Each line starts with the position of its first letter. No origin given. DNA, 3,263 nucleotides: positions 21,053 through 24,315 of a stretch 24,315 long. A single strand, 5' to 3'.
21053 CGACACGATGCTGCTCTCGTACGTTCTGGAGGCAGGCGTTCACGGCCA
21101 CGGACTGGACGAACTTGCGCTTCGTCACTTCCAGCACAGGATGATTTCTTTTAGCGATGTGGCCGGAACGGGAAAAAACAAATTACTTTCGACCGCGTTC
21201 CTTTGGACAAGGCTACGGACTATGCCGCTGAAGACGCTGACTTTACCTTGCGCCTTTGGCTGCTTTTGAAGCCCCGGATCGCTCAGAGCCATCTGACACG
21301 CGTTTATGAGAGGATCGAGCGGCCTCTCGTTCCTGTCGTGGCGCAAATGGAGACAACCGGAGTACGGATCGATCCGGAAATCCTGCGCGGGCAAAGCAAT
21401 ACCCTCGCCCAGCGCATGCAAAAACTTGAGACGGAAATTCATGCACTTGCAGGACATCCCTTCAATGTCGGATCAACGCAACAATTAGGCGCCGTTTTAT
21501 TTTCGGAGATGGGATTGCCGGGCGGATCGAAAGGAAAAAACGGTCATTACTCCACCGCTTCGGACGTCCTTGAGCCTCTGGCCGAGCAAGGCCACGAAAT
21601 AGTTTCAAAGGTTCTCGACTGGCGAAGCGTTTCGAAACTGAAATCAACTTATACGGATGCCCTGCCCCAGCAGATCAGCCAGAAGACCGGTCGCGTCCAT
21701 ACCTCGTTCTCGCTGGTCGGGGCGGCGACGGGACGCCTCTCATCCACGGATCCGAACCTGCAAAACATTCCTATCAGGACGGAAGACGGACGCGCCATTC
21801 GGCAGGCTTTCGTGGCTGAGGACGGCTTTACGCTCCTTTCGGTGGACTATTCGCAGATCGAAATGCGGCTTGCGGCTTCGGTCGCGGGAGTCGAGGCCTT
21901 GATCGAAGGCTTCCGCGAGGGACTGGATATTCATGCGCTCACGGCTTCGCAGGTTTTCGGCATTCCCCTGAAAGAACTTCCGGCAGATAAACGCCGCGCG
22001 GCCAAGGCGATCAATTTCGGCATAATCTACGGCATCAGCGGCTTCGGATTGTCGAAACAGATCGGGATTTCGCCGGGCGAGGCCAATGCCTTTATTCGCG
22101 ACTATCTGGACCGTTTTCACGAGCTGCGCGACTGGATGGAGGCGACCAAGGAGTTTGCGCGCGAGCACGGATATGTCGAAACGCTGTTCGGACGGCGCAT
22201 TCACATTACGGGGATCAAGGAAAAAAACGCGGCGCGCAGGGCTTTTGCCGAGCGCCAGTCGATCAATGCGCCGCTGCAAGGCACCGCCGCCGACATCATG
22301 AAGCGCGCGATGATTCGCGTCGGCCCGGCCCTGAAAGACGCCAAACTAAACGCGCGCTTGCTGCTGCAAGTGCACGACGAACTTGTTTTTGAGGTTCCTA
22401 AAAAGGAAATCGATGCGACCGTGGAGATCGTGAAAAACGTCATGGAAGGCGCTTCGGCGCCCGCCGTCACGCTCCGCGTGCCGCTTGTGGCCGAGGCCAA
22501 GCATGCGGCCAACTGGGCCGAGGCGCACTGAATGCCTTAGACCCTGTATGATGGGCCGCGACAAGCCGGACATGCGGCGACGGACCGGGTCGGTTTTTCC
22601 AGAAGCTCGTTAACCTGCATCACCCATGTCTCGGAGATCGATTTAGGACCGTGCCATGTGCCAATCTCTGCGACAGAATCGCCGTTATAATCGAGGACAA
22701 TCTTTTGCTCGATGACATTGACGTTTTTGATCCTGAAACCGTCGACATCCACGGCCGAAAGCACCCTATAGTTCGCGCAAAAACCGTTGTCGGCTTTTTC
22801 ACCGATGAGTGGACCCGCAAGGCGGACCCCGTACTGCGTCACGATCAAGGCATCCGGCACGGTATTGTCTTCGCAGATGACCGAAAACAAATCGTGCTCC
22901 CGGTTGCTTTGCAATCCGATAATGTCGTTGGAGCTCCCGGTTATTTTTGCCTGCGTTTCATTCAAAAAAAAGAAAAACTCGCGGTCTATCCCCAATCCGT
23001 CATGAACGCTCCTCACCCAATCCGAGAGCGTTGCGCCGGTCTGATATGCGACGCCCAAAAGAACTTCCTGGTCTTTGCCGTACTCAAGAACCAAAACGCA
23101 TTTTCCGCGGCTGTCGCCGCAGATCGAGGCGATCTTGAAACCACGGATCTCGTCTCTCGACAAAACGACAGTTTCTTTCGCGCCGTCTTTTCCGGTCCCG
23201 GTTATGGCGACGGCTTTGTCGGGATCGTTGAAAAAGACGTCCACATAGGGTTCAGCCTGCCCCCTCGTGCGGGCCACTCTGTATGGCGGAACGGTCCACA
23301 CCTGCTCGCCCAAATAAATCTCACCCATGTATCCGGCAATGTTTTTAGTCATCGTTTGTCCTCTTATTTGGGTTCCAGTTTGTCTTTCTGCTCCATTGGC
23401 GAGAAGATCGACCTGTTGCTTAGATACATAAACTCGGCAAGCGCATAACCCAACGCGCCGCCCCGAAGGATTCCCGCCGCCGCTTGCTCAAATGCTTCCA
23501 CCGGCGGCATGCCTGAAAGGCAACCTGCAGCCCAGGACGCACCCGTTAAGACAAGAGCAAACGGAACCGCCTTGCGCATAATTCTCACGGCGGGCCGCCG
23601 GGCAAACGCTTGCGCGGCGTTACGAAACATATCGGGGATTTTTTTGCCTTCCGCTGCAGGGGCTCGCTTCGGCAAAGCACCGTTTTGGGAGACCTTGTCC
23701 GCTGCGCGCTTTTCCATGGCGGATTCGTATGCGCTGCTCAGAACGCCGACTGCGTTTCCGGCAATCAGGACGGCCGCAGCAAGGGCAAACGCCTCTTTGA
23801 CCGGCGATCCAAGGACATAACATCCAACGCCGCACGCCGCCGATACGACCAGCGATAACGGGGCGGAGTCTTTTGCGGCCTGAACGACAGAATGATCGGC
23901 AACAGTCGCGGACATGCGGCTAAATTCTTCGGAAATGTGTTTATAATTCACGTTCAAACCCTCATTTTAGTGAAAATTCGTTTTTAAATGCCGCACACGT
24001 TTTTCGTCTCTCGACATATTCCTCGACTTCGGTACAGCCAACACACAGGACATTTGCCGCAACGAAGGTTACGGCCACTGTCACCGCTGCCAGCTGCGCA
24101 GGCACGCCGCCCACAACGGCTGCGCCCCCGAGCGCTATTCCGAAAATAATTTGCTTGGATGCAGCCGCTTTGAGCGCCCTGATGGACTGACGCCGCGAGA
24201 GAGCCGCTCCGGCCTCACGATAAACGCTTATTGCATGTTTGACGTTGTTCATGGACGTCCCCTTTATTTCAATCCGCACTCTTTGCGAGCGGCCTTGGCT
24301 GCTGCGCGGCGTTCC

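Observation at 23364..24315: Tandem array of orphan small membrane proteins built from one unrecognised ~75-80-aa hairpin module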

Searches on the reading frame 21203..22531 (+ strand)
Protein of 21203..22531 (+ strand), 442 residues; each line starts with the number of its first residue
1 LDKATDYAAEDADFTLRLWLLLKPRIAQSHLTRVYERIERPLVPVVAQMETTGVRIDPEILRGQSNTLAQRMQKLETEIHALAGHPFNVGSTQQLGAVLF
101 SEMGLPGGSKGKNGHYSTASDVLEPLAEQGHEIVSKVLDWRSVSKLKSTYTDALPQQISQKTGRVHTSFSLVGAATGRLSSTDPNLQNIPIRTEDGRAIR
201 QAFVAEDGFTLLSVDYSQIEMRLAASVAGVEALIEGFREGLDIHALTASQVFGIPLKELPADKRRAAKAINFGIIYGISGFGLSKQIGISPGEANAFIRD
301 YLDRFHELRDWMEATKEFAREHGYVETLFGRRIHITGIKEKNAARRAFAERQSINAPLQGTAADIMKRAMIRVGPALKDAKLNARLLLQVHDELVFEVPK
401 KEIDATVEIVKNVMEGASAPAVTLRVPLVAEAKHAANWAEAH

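Call 32: find_related_loci(query=window:21203-22531:+, collection=genome_contigs, flank=6000)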
Query window:21203-22531:+ (442 aa) in genome_contigs; peptide patterns used: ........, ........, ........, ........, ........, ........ (x = any residue, [..] = any of these).
600 stretches matched a pattern (row limit reached: there are more); 590 encode a relative of the query (tblastn E <= 1e-3); the best 80 are kept; 80 distinct loci.
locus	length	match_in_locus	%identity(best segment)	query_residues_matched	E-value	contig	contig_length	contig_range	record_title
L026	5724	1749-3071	80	1-442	0e+0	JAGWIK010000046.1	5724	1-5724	MAG: Alphaproteobacteria bacterium isolate REEB112 contig-150_19998, whole genome shotgun sequence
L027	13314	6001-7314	67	1-442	0e+0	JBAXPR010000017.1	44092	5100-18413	MAG: Rhodospirillaceae bacterium isolate ELA536 MAG536_17, whole genome shotgun sequence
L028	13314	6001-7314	67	1-442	0e+0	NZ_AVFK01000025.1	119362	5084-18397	Skermanella aerolata KACC 11604 strain 5416T-32 contig31, whole genome shotgun sequence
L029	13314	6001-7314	66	1-442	0e+0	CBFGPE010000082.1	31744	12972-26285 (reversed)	MAG TPA_asm: uncultured Azospirillum sp. isolate SRR14536363_concoct_32 genome assembly, contig: ERZ27321112.599, whole 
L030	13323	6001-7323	64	1-442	0e+0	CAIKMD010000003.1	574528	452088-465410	MAG: uncultured Rhodospirillales bacterium isolate Umea3_bin-2224 genome assembly, contig: bin-2224:03/11, whole genome 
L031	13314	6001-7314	65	1-442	0e+0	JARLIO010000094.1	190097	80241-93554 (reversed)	MAG: Azospirillaceae bacterium isolate MAG_BA399 MetaBAT2_Bin_399_Anoxic_k141_2790729, whole genome shotgun sequence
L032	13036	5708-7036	64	1-442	0e+0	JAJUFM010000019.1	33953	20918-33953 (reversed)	MAG: Rhodospirillaceae bacterium isolate bin11 k141_243977_length_33953_cov_763.8367, whole genome shotgun sequence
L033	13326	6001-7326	63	1-442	0e+0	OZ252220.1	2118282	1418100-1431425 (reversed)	MAG: Alphaproteobacteria bacterium isolate 7764d23f-edc5-4436-ada9-d5fc786cab2e genome assembly, chromosome: 1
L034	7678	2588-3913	63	1-442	0e+0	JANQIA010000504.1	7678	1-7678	MAG: Rhodovibrionaceae bacterium isolate PL24a_bin.31 k99_3458795, whole genome shotgun sequence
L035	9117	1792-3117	61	1-442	0e+0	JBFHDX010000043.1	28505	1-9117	MAG: Alphaproteobacteria bacterium isolate Mix_sand07.2021.05.D.48 k141_577168_length_28505_cov_24.7119, whole genome sh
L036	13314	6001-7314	64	1-442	0e+0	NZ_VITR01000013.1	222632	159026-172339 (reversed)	Nitrospirillum amazonense strain BR 11622 Ga0314210_113, whole genome shotgun sequence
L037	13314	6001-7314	64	1-442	0e+0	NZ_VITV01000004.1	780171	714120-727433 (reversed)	Nitrospirillum amazonense strain BR 12005 Ga0314207_104, whole genome shotgun sequence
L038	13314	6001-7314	65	1-442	0e+0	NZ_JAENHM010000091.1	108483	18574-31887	Azospirillum endophyticum strain YIM B02556 GCM70020048_91, whole genome shotgun sequence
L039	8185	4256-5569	64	1-442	0e+0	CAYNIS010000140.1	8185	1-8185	MAG TPA_asm: uncultured Rhodospirillaceae bacterium isolate SRP141376_co3_147 genome assembly, contig: NODE_23624_length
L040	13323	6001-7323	61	1-442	0e+0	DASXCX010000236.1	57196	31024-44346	MAG TPA_asm: Stellaceae bacterium isolate SMAG_U5071 k141_2608288, whole genome shotgun sequence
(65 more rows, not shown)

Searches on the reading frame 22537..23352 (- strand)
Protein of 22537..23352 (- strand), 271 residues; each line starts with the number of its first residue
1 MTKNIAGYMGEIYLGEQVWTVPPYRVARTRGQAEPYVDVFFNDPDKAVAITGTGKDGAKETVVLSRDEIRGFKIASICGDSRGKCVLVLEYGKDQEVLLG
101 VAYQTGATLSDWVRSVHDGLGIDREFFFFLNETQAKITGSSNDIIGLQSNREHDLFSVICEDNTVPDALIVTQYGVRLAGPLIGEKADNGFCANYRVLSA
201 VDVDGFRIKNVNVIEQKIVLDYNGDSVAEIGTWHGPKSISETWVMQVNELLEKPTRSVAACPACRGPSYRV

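Call 9: search_protein_families(library=pfam, proteins=[window:22537-23352:-], max_evalue=1)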
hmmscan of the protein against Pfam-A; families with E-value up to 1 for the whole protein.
window:22537-23352:- (271 aa): 0 families

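Call 10: search_protein_families(library=ncbifam, proteins=[window:22537-23352:-], max_evalue=1)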
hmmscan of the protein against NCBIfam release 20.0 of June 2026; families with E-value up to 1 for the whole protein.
window:22537-23352:- (271 aa): 1 family
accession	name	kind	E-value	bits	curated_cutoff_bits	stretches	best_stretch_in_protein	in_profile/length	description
NF006970.0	PRK09441.1-3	equivalog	0.035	12.8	516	1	198-251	218-266/466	alpha-amylase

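Call 25: find_homologous_proteins(query=window:22537-23352:-, max_evalue=0.01)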
Query window:22537-23352:- (271 aa): 1 proteins with E <= 0.01 among 1359 candidates. Only proteins of 149 to 475 residues were searched: fused or split forms outside these lengths cannot appear, so this answer is no evidence that the protein stands alone or is whole; find_related_loci, which searches DNA, has no such limit.
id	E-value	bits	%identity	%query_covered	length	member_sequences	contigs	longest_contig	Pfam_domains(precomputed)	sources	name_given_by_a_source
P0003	5.7e-181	618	100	100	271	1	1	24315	-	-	-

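Call 47: predict_structure(protein=window:22540-23352:-)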
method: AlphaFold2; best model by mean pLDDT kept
length: 271 residues; sequences in the alignment: 1
mean_pLDDT: 39.6   pTM: 0.27
mean pLDDT of the five models: 39.6, 36.5, 34.3, 32.4, 30.2
residues with pLDDT >= 90: 0; 70-90: 0; 50-70: 21; < 50: 250
segments of 3 or more residues with pLDDT < 50: 1-155, 161-169, 171-192, 196-210, 224-226, 230-271
pLDDT, mean of each block of 10 residues (from residue 1): 28 29 26 32 42 42 48 41 43 40 41 46 32 33 40 46 47 43 42 46 44 52 50 42 40 32 24 25
secondary structure, 60 per line:
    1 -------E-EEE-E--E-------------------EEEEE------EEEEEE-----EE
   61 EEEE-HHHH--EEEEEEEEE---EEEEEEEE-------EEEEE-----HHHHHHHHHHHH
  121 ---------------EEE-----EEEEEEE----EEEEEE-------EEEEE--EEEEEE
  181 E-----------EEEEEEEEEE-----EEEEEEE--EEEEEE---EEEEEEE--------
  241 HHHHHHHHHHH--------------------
elements in order: E10-12 E37-41 E48-53 E59-64 H66-69 E72-80 E84-91 E99-103 H109-120 E136-138 E144-150 E155-160 E168-172 E175-181 E193-202 E208-214 E217-222 E226-232 H241-251

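Call 50: search_protein_families(library=phrogs, proteins=[window:22537-23352:-], max_evalue=1)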
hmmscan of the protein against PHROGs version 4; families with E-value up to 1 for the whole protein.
window:22537-23352:- (271 aa): 0 families

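Call 51: search_protein_families(library=padloc, proteins=[window:22537-23352:-], max_evalue=1)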
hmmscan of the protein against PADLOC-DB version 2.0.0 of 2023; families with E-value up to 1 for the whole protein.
window:22537-23352:- (271 aa): 0 families

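Call 53: search_solved_structures(query=window:22537-23352:-, max_evalue=10)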
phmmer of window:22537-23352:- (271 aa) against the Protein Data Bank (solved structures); distinct sequences matched with E-value up to 10: 0.

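Call 91: fold_search(model_id=the predicted structure, library=pdb)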
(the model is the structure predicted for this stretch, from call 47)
No match with E <= 0.001 here; weaker rows may still be real.
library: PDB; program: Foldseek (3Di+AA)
matches with E <= 10: 500; with E <= 0.001: 0
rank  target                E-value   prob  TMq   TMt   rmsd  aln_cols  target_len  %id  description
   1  4gbf_A                4.7e-03  0.47  0.15  0.12  15.6       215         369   12  Crystal structure of the C-terminal domain of gp131 from bacteriophage phiKZ (released 2012-10-17)
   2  5grs_A                7.3e-03  0.33  0.15  0.12  16.9       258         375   12  Complex structure of the fission yeast SREBP-SCAP binding domains (released 2016-12-14)
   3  7nky_Q                7.8e-03  0.25  0.16  0.12  18.1       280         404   11  RNA Polymerase II-Spt4/5-nucleosome-FACT structure (released 2021-07-07)
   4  7pi3_H                1.3e-02  0.20  0.15  0.13  14.7       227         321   12  PfCyRPA bound to Fab fragments from monoclonal antibodies Cy.003, Cy.004 and Cy.007 (released 2022-02-09)
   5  5umu_B                1.5e-02  0.44  0.18  0.19  11.1       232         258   10  Crystal structure of the middle double PH domain of human FACT complex subunit SPT16 (released 2018-01-31)
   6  8p82_A                1.8e-02  0.15  0.13  0.04  17.2       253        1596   12  Cryo-EM structure of dimeric UBR5 (released 2023-06-14)
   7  4gbf_B                1.9e-02  0.28  0.14  0.11  15.2       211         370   12  Crystal structure of the C-terminal domain of gp131 from bacteriophage phiKZ (released 2012-10-17)
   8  3gd1_I                2.0e-02  0.25  0.14  0.11  18.9       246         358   10  Structure of an Arrestin/Clathrin complex reveals a novel clathrin binding domain that modulates receptor trafficking (released 2009-08-25)
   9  5ezo_A                2.0e-02  0.15  0.14  0.12  19.2       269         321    9  Crystal Structure of PfCyRPA in complex with an invasion-inhibitory antibody Fab. (released 2017-01-11)
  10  3to1_B                2.2e-02  0.38  0.18  0.21  13.6       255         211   10  Two surfaces on Rtt106 mediate histone binding and chaperone activity (released 2011-12-21)
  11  3fss                  2.3e-02  0.41  0.20  0.23  13.6       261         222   10  Structure of the tandem PH domains of Rtt106 (released 2009-12-22)
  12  5ex7_A                2.3e-02  0.23  0.17  0.16  16.8       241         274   12  Crystal structure of Brat NHL domain in complex with an 8-nt hunchback mRNA (released 2015-12-09)
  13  8p83_A                2.5e-02  0.21  0.14  0.03  16.1       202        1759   13  Cryo-EM structure of full-length human UBR5 (homotetramer) (released 2023-06-14)
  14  7phw_A                2.6e-02  0.16  0.14  0.13  14.3       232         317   10  PfCyRPA bound to monoclonal antibody Cy.004 Fab fragment (released 2022-02-09)
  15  1xks                  2.8e-02  0.11  0.12  0.10  18.9       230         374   13  The crystal structure of the N-terminal domain of Nup133 reveals a beta-propeller fold common to several nucleoporins (released 2004-12-07)
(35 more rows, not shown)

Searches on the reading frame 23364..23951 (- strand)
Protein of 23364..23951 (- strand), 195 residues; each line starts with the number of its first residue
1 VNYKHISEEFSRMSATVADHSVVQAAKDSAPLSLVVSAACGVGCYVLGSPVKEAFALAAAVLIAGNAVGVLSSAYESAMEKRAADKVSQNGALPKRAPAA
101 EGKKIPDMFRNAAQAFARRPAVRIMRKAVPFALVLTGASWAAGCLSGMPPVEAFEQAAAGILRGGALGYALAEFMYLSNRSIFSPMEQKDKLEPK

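Call 9: search_protein_families(library=pfam, proteins=[window:23364-23951:-], max_evalue=1)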
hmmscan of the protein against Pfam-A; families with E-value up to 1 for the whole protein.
window:23364-23951:- (195 aa): 2 families
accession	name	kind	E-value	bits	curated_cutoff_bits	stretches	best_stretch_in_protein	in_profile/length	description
PF12920.12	TcdA_TcdB_pore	-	0.029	13.2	27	1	24-87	215-275/655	TcdA/TcdB pore forming domain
PF16013.10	DUF4781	-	0.27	10.5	27.9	1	10-76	74-133/310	Domain of unknown function (DUF4781)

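Call 10: search_protein_families(library=ncbifam, proteins=[window:23364-23951:-], max_evalue=1)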
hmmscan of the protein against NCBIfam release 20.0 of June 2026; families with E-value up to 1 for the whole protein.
window:23364-23951:- (195 aa): 1 family
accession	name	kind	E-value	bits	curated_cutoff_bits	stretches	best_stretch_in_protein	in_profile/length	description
NF010396.0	PRK13824.1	domain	0.036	12.9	390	1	18-80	281-343/404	replication protein C domain-containing protein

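Call 15: find_homologous_proteins(query=window:23364-23951:-, max_evalue=0.01)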
Query window:23364-23951:- (195 aa): 1 proteins with E <= 0.01 among 2616 candidates. Only proteins of 107 to 342 residues were searched: fused or split forms outside these lengths cannot appear, so this answer is no evidence that the protein stands alone or is whole; find_related_loci, which searches DNA, has no such limit.
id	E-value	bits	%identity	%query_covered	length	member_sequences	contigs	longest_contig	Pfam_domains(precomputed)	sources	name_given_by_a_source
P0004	2.4e-117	407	99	100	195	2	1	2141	-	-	-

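Call 18: find_encoding_contigs(protein=P0004, flank=10000)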
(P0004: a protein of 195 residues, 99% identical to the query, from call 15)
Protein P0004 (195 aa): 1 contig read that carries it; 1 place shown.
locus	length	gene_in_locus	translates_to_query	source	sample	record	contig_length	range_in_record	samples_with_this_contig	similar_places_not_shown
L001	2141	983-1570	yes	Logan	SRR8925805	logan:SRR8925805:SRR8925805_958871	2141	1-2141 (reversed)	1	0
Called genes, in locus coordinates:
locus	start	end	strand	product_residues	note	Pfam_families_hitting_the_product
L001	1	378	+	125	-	?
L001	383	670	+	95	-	-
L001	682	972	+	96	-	-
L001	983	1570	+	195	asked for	-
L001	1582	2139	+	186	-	?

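Call 48: predict_structure(alignment_id=A2)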
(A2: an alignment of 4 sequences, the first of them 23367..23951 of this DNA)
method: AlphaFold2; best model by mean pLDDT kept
length: 195 residues; sequences in the alignment: 4
mean_pLDDT: 47.9   pTM: 0.32
mean pLDDT of the five models: 47.9, 46.2, 45.1, 42.1, 41.6
residues with pLDDT >= 90: 0; 70-90: 0; 50-70: 98; < 50: 97
segments of 3 or more residues with pLDDT < 50: 1-19, 21-23, 91-128, 162-195
pLDDT, mean of each block of 10 residues (from residue 1): 42 44 51 58 59 58 59 54 54 38 34 38 45 56 58 56 45 39 30 28
secondary structure, 60 per line:
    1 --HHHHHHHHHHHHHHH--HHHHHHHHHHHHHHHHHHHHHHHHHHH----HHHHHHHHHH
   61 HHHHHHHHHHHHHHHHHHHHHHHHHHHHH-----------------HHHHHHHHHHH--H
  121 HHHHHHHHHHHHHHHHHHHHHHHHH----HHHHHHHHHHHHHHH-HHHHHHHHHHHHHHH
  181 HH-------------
elements in order: H3-17 H20-46 H51-89 H107-117 H120-145 H150-164 H166-182

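Call 50: search_protein_families(library=phrogs, proteins=[window:23364-23951:-], max_evalue=1)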
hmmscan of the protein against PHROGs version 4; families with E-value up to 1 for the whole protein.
window:23364-23951:- (195 aa): 1 family
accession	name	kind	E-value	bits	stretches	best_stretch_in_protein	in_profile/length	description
phrog_13066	-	unknown function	0.01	16.4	1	127-193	9-74/245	-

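Call 51: search_protein_families(library=padloc, proteins=[window:23364-23951:-], max_evalue=1)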
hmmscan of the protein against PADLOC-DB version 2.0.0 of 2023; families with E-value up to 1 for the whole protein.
window:23364-23951:- (195 aa): 0 families

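Call 57: find_related_loci(query=window:23364-23951:-, collection=metagenome_contigs, flank=10000)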
Query window:23364-23951:- (195 aa) in metagenome_contigs; peptide patterns used: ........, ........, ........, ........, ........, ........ (x = any residue, [..] = any of these).
122 stretches matched a pattern, but none encodes a relative of the query by tblastn (E <= 1e-3).

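Call 71: search_dna_similar(query=window:23364-23951:-, collection=plasmids, mode=protein, max_evalue=0.1, max_rows=5)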
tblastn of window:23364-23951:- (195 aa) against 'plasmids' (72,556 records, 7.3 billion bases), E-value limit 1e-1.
No match.

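Call 72: search_dna_similar(query=window:23364-23951:-, collection=phages, mode=protein, max_evalue=0.1, max_rows=5)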
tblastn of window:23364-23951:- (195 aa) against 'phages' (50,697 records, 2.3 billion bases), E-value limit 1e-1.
No match.

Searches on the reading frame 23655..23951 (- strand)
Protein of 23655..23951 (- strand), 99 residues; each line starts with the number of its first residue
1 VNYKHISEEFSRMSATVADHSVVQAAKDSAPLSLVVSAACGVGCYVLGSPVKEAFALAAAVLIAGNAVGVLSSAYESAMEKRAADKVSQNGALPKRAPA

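Call 33: search_protein_representatives(alignment_id=A1)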
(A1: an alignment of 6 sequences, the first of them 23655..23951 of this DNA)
Query: 6 sequences, 95 profile positions. Proteins with E-value up to 0.001 (for the whole library): 3; up to 1e-10: 3; up to 1e-30: 2. The best 3 are listed.
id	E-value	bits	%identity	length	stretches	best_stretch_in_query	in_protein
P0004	4.1e-73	257.8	-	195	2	2-95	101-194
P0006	6.5e-33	128.9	-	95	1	1-95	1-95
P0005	7.6e-29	115.9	-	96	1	2-95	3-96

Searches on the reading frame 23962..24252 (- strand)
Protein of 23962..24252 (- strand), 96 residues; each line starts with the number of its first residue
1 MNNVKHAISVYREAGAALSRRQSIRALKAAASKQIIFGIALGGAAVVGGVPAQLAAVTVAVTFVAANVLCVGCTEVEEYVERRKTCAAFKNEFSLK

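Call 9: search_protein_families(library=pfam, proteins=[window:23962-24252:-], max_evalue=1)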
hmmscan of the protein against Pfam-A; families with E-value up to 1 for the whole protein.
window:23962-24252:- (96 aa): 1 family
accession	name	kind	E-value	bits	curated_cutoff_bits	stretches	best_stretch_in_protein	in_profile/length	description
PF19660.4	DUF6163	-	0.063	13.6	27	1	30-85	80-136/145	Family of unknown function (DUF6163)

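Call 10: search_protein_families(library=ncbifam, proteins=[window:23962-24252:-], max_evalue=1)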
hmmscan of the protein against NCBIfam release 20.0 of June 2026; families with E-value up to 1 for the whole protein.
window:23962-24252:- (96 aa): 0 families

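Call 16: find_homologous_proteins(query=window:23962-24252:-, max_evalue=0.01)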
Query window:23962-24252:- (96 aa): 1 proteins with E <= 0.01 among 55 candidates. Only proteins of 52 to 168 residues were searched: fused or split forms outside these lengths cannot appear, so this answer is no evidence that the protein stands alone or is whole; find_related_loci, which searches DNA, has no such limit.
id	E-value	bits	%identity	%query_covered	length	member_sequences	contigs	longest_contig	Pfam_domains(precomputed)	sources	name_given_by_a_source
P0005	6.3e-50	184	98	100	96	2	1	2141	-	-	-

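Call 17: find_encoding_contigs(protein=P0005, flank=10000)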
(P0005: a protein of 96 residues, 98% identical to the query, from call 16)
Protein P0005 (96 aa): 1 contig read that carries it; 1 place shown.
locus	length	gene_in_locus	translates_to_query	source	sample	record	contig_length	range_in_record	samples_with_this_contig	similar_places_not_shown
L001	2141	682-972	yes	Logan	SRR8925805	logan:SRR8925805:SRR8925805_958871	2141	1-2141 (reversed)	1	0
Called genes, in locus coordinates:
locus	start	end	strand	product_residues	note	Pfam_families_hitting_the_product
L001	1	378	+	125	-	?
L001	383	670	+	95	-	-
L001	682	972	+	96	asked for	-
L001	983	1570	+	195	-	-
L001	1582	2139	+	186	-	?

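Call 50: search_protein_families(library=phrogs, proteins=[window:23962-24252:-, L001:383-667:+, L001:1-375:+], max_evalue=1)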
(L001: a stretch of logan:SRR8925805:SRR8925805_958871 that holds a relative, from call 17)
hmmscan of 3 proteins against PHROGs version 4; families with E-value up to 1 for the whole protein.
window:23962-24252:- (96 aa): 0 families

L001:383-667:+ (95 aa): 0 families

L001:1-375:+ (125 aa): 2 families
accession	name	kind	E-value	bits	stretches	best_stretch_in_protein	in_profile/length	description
phrog_20258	-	unknown function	0.05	14.8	1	76-112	43-80/99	-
phrog_14614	-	lysis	0.23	13.1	0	74-103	12-40/96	endolysin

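Call 51: search_protein_families(library=padloc, proteins=[window:23962-24252:-, L001:383-667:+, L001:1-375:+], max_evalue=1)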
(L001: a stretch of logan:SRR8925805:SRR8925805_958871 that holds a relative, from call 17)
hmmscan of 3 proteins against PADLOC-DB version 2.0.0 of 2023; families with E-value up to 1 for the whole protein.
window:23962-24252:- (96 aa): 0 families

L001:383-667:+ (95 aa): 0 families

L001:1-375:+ (125 aa): 0 families

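Call 52: search_solved_structures(query=A3, max_evalue=10, show_alignments=2)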
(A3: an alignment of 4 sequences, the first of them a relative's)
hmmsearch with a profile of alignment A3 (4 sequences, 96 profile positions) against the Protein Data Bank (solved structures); distinct sequences matched with E-value up to 10: 3.
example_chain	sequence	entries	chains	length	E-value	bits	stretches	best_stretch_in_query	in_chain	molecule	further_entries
4rc1_A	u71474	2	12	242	1.3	12.3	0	23-59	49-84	UPF0264 protein MJ1099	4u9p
3n28_A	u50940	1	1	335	1.4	12.2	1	33-76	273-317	Phosphoserine phosphatase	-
8ukm_B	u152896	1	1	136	3.4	11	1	9-70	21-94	T33-ml30-redesigned-4-OT-fold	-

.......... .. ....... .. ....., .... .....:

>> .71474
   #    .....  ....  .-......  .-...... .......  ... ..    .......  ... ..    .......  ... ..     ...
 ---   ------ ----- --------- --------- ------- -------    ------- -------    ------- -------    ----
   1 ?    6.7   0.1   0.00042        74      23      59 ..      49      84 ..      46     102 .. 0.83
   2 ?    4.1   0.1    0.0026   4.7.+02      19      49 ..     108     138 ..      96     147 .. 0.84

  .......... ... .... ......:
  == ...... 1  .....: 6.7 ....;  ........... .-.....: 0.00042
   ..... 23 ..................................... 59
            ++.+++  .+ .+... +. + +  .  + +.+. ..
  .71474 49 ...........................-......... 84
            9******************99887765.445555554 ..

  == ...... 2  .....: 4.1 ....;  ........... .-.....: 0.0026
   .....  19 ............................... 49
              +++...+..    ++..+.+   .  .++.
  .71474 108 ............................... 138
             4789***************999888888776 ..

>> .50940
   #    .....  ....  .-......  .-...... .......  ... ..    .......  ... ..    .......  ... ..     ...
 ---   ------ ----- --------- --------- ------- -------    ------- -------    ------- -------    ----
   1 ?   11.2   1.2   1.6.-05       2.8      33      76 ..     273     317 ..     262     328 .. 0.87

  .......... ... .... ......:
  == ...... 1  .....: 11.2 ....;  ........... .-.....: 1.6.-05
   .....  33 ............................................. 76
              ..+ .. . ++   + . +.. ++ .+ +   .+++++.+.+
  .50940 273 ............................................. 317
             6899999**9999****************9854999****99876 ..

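Call 60: search_protein_families(library=pfam, proteins=[L001:1-375:+, L001:383-667:+], max_evalue=1)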
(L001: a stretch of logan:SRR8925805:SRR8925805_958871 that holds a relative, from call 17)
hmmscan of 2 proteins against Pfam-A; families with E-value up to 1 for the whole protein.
L001:1-375:+ (125 aa): 1 family
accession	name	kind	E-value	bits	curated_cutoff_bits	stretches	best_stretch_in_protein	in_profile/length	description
PF13194.11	DUF4010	-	0.014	15.6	30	1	14-102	70-160/210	Domain of unknown function (DUF4010)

L001:383-667:+ (95 aa): 0 families
